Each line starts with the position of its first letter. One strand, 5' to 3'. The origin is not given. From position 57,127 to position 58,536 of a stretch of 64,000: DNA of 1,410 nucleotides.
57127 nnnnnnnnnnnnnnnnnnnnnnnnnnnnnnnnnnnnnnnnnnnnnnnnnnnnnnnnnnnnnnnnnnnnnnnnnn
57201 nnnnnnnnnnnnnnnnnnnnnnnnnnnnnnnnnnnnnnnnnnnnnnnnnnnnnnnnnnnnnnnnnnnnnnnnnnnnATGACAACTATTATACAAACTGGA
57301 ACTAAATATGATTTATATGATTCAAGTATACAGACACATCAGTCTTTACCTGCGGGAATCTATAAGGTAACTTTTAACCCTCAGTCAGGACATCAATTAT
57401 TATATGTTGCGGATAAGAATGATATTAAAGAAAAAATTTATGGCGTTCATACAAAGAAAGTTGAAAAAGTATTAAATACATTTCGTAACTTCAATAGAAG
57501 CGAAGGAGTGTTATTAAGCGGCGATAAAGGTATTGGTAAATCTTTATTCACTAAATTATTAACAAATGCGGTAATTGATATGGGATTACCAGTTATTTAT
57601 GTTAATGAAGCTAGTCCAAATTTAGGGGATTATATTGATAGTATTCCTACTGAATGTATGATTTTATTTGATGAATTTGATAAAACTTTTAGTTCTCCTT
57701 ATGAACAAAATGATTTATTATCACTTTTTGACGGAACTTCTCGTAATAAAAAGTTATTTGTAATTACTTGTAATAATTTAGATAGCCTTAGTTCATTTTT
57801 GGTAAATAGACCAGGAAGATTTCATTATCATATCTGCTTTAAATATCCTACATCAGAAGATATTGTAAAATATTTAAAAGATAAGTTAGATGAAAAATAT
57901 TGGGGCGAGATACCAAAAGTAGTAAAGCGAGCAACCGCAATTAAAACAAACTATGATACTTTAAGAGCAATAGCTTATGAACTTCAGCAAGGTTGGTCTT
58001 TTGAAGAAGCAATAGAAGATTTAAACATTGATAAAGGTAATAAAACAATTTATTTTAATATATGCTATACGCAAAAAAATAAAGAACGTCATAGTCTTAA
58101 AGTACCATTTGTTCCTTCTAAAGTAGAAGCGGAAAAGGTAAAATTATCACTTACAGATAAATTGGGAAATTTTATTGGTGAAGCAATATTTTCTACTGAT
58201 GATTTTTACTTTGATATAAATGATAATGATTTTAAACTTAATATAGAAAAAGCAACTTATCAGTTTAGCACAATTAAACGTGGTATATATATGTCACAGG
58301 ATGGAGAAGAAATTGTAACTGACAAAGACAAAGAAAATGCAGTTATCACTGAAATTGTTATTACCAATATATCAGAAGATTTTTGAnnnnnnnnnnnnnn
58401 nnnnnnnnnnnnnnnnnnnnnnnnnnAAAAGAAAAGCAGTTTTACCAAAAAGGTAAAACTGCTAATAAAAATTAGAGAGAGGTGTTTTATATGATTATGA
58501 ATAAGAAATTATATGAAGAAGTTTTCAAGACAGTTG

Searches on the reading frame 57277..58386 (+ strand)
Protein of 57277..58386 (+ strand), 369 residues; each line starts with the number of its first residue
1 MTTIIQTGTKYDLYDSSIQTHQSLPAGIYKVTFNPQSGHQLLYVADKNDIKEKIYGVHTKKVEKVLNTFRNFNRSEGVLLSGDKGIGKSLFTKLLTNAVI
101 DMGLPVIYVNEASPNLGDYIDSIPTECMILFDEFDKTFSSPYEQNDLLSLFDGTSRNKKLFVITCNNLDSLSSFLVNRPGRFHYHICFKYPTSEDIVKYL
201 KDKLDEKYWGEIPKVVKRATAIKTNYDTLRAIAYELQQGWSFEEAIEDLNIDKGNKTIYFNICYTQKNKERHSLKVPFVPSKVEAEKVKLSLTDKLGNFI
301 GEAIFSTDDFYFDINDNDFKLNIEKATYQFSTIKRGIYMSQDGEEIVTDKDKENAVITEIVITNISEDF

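Call 11: search_protein_families(library=pfam, max_evalue=0.01, proteins=[window:57277-58386:+])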
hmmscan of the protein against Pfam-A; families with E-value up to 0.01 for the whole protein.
window:57277-58386:+ (369 aa): 5 families
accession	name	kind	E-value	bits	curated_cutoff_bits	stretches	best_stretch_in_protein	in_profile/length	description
PF00004.35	AAA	-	8.7e-11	42.8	21.2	1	78-189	1-130/131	ATPase family associated with various cellular activities (AAA)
PF05673.19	DUF815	-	1.4e-06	28.1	23.8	1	52-156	28-137/249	Protein of unknown function (DUF815)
PF20720.3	nSTAND3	-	8.4e-05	22.8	27.2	1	72-165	14-110/155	Novel STAND NTPase 3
PF00910.28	RNA_helicase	-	0.0046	17.9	21.5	0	78-145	1-66/105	RNA helicase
PF13191.12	AAA_16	-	0.0048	17.9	32.6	1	62-102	9-51/167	AAA ATPase domain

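Call 16: search_protein_families(library=phrogs, max_evalue=0.001, proteins=[window:57277-58386:+])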
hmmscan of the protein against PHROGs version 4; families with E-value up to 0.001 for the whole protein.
window:57277-58386:+ (369 aa): 8 families
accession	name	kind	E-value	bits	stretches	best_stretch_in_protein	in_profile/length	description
phrog_2376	-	other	1.3e-95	321.8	1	3-342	2-335/363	ATPase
phrog_10401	-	other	8.3e-07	29.1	1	38-208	436-604/667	ATPase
phrog_168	-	DNA, RNA and nucleotide metabolism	3.6e-06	27.9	1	57-241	27-212/314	clamp loader of DNA polymerase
phrog_10440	-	unknown function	1.1e-05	25.2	1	59-199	218-362/483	-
phrog_7485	-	unknown function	2e-05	24.7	0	68-202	220-373/430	-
phrog_3757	-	unknown function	2.4e-05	24.9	1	61-208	113-273/367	-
phrog_3277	-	DNA, RNA and nucleotide metabolism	6.5e-05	23.8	1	72-176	7-129/168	DnaC-like helicase loader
phrog_9172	-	unknown function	0.00034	20.6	0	60-112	91-141/509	-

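Call 67: search_protein_families(library=ncbifam, max_evalue=0.001, proteins=[window:57277-58386:+])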
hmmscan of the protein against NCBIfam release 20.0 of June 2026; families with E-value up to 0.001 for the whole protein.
window:57277-58386:+ (369 aa): 3 families
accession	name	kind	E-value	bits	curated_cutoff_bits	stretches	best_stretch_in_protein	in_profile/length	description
NF005304.0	PRK06835.1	equivalog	0.00017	20.8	215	1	59-110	166-218/330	ATP-binding protein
NF005992.0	PRK08116.1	subfamily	0.00018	20.8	189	1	59-111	97-150/269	hypothetical protein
TIGR03420.1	DnaA_homol_Hda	equivalog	0.00051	19.6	194.8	1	61-167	21-132/226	DnaA regulatory inactivator Hda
